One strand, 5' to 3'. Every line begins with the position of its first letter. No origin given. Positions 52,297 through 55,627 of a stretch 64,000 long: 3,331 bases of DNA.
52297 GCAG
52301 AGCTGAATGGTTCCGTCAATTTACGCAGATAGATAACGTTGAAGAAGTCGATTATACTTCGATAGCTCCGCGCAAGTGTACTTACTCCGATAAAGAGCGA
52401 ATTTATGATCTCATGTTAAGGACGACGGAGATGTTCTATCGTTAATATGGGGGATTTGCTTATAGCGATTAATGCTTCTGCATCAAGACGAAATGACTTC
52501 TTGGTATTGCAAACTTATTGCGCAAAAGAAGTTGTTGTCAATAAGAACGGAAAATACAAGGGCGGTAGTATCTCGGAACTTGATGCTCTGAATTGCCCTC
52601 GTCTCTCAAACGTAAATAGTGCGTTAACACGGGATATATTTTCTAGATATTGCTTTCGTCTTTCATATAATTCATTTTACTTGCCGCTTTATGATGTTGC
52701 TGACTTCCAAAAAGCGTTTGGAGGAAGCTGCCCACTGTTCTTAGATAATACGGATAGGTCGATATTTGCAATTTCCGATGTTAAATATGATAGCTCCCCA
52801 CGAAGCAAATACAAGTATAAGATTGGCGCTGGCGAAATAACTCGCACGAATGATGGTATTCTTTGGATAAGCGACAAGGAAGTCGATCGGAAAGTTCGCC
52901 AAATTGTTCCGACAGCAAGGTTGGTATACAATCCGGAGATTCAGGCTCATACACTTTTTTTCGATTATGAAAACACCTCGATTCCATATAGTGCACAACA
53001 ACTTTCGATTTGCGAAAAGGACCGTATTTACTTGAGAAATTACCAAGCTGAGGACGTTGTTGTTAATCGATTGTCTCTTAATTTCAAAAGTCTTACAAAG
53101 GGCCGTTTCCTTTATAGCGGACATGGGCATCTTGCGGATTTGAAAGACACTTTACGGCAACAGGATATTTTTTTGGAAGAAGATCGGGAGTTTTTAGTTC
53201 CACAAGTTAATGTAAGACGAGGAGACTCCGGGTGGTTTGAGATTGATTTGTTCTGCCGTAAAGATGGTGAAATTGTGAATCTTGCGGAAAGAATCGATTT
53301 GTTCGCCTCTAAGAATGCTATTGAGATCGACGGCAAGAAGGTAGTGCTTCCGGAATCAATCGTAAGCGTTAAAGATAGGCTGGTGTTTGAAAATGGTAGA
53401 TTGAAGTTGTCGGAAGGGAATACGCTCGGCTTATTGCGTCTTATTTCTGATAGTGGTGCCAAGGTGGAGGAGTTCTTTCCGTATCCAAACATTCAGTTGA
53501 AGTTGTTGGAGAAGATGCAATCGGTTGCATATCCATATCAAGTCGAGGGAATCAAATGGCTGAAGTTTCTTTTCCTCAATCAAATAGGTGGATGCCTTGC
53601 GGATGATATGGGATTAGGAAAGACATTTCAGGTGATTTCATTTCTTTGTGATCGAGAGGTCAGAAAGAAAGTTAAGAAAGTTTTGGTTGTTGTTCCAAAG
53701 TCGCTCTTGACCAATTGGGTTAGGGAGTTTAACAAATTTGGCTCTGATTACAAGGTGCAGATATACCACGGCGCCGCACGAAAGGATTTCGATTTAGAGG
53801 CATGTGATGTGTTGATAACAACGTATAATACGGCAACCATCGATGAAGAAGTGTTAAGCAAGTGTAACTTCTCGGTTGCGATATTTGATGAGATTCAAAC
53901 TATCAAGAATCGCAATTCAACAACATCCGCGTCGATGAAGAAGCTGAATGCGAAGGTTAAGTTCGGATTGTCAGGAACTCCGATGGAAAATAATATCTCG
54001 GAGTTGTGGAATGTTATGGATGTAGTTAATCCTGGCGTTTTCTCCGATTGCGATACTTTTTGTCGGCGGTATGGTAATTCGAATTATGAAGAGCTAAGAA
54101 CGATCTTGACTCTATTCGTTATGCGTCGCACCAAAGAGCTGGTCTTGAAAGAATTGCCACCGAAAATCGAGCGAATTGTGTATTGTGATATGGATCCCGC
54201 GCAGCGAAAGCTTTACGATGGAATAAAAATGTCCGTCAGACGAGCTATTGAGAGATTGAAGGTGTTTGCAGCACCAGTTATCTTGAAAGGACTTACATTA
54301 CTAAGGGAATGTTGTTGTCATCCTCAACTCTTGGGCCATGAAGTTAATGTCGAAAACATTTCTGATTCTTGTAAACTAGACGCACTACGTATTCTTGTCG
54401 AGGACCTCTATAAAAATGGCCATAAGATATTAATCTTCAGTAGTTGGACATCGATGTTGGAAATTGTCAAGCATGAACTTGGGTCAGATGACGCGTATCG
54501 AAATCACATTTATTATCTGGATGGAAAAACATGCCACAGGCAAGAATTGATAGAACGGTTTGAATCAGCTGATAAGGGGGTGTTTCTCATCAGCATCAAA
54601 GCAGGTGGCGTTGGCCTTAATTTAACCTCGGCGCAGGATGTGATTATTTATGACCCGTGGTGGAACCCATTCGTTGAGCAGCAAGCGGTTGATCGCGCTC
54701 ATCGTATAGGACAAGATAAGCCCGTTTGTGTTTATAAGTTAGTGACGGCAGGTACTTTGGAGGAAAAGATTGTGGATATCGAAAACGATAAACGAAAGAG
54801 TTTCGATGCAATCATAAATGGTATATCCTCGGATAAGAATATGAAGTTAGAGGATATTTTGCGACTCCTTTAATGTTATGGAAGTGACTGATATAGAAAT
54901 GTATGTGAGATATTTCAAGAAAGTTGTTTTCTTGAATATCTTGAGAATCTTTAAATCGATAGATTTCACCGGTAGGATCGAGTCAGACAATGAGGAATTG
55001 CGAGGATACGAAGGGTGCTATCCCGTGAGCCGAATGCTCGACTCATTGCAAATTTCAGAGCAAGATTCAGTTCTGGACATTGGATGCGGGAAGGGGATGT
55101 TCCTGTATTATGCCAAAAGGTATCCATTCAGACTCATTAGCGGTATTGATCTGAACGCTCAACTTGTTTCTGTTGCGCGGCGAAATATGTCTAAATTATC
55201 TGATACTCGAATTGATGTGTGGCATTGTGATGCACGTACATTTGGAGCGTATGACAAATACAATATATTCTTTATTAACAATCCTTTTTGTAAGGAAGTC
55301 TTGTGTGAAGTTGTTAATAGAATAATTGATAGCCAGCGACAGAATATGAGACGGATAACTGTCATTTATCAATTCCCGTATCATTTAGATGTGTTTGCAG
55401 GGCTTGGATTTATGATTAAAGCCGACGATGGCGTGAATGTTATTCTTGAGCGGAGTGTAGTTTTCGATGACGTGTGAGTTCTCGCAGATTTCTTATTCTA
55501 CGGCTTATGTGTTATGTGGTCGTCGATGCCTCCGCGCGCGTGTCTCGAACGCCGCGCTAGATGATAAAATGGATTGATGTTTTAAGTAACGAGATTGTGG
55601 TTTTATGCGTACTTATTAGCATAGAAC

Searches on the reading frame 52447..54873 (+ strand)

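Call 8: search_protein_families(library=pfam, proteins=[window:52447-54873:+], max_evalue=0.01)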
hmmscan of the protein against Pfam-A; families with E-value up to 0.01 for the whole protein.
window:52447-54873:+ (808 aa): 4 families
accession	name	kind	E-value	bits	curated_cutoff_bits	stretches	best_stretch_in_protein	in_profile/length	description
PF00176.29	SNF2-rel_dom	-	2.2e-61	207.9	24.9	1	364-628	1-290/290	SNF2-related domain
PF00271.37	Helicase_C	-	3.9e-21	75.8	23.5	1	646-755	5-110/110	Helicase conserved C-terminal domain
PF04851.21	ResIII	-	3.1e-14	53.6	22.5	1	362-513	5-163/164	Type III restriction enzyme, res subunit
PF13872.12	AAA_34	-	0.0044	16.4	27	0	381-464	62-152/306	P-loop containing NTP hydrolase pore-1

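Call 68: search_protein_families(library=padloc, proteins=[window:52447-54873:+], max_evalue=0.1)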
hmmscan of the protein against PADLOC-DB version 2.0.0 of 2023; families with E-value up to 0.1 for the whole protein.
window:52447-54873:+ (808 aa): 41 families (the best 25 are shown)
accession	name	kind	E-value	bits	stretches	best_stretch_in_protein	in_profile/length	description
PDLC02842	DpdE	-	3e-113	377.6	1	362-803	703-1164/1176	DpdE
PDLC00633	ZorD1|ZorD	-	1.2e-110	369.1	1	356-790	439-885/908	"SWI2/SNF2 helicase, Mrr-like nuclease"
PDLC02845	DpdE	-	2.4e-94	315.1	1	362-805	845-1288/1293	DpdE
PDLC02849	DpdE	-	3.5e-89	298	1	363-791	403-834/857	DpdE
PDLC02851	DpdE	-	6.7e-87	290.3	1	364-793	601-1038/1055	DpdE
PDLC00629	ZorD1|ZorD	-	1.2e-85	286.3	1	352-764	474-923/1012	"SWI2/SNF2 helicase, Mrr-like nuclease"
PDLC00631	ZorD1|ZorD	-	5.5e-84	280.7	1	360-766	441-880/1071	"SWI2/SNF2 helicase, Mrr-like nuclease"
PDLC02850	DpdE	-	1.7e-81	272.7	1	362-808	806-1260/1282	DpdE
PDLC00634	ZorD1|ZorD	-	1.1e-79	266.4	1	352-764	486-935/1208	"SWI2/SNF2 helicase, Mrr-like nuclease"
PDLC00632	ZorD1|ZorD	-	9e-73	243.7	2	451-794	714-1084/1101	"SWI2/SNF2 helicase, Mrr-like nuclease"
PDLC00628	ZorD1|ZorD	-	4.8e-65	217.9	1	358-771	510-946/1171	"SWI2/SNF2 helicase, Mrr-like nuclease"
PDLC00627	ZorD1|ZorD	-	1.6e-52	176.6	2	435-764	590-959/1006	"SWI2/SNF2 helicase, Mrr-like nuclease"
PDLC02854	DpdE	-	5.1e-48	161.7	2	454-775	703-1047/1083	DpdE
PDLC02848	DpdE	-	1e-43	147.5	1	361-683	357-688/856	DpdE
PDLC02627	DrmD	-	6.7e-36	121.7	1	380-791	319-699/748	DrmD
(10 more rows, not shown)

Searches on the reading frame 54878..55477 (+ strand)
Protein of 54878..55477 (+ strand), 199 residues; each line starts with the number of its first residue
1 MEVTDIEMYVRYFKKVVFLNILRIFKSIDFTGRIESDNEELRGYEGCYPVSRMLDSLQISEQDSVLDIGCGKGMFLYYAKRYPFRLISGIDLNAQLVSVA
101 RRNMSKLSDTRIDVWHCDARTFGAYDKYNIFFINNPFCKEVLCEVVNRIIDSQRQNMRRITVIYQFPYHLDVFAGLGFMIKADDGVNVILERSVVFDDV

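Call 8: search_protein_families(library=pfam, proteins=[window:54878-55477:+], max_evalue=0.01)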
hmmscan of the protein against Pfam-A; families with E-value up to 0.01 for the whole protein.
window:54878-55477:+ (199 aa): 14 families
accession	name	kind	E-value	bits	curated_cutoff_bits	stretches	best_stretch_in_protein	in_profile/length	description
PF13649.12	Methyltransf_25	-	1.8e-08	35.4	27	1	65-135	1-72/97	Methyltransferase domain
PF05175.20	MTS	-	3.3e-08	33.8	23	1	53-156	23-129/170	Methyltransferase small domain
PF13847.12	Methyltransf_31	-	1.3e-07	31.8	27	1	60-147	2-94/145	Methyltransferase domain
PF00398.26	RrnaAD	-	8.6e-07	28.7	24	1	52-165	21-135/263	Ribosomal RNA adenine dimethylase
PF13489.12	Methyltransf_23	-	1.6e-05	25.1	27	1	52-117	15-77/164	Methyltransferase domain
PF01135.25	PCMT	-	2.8e-05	24.4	20.3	1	50-121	62-135/210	Protein-L-isoaspartate(D-aspartate) O-methyltransferase (PCMT)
PF08242.18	Methyltransf_12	-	8.6e-05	23.6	30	1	66-125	1-61/98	Methyltransferase domain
PF08241.18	Methyltransf_11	-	0.0001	23.3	21.2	1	66-122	1-54/95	Methyltransferase domain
PF06325.19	PrmA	-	0.00026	21.1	22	1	54-106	155-206/296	Ribosomal protein L11 methyltransferase (PrmA)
PF01728.25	FtsJ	-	0.00027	21.4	24.1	1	53-146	12-100/181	FtsJ-like methyltransferase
PF02390.23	Methyltransf_4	-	0.0013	18.7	24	1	63-120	3-62/173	Putative methyltransferase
PF02353.26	CMAS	-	0.0017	18.2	27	1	51-108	52-109/273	Mycolic acid cyclopropane synthetase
PF13679.12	Methyltransf_32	-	0.0022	18.4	27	1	50-108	13-77/143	Methyltransferase domain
PF08123.19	DOT1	-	0.0087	16.1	23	0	50-141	31-119/205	Histone methylation protein DOT1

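Call 68: search_protein_families(library=padloc, proteins=[window:54878-55477:+], max_evalue=0.1)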
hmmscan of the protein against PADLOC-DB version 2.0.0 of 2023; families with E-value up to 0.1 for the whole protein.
window:54878-55477:+ (199 aa): 5 families
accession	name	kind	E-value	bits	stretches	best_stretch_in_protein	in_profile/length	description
PDLC04134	mad2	-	7.5e-14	49.4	1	52-138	282-368/492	mads_2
PDLC03719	oMTase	-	1.2e-07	29.1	1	55-164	43-148/387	orphan methyltransferase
PDLC03285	MTase_II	-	0.0049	14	1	55-153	29-132/413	Type II methyltransferase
PDLC03335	MTase_II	-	0.005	13.5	1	48-87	91-128/607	Type II methyltransferase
PDLC03248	MTase_II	-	0.0062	13.3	1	53-99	22-68/521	Type II methyltransferase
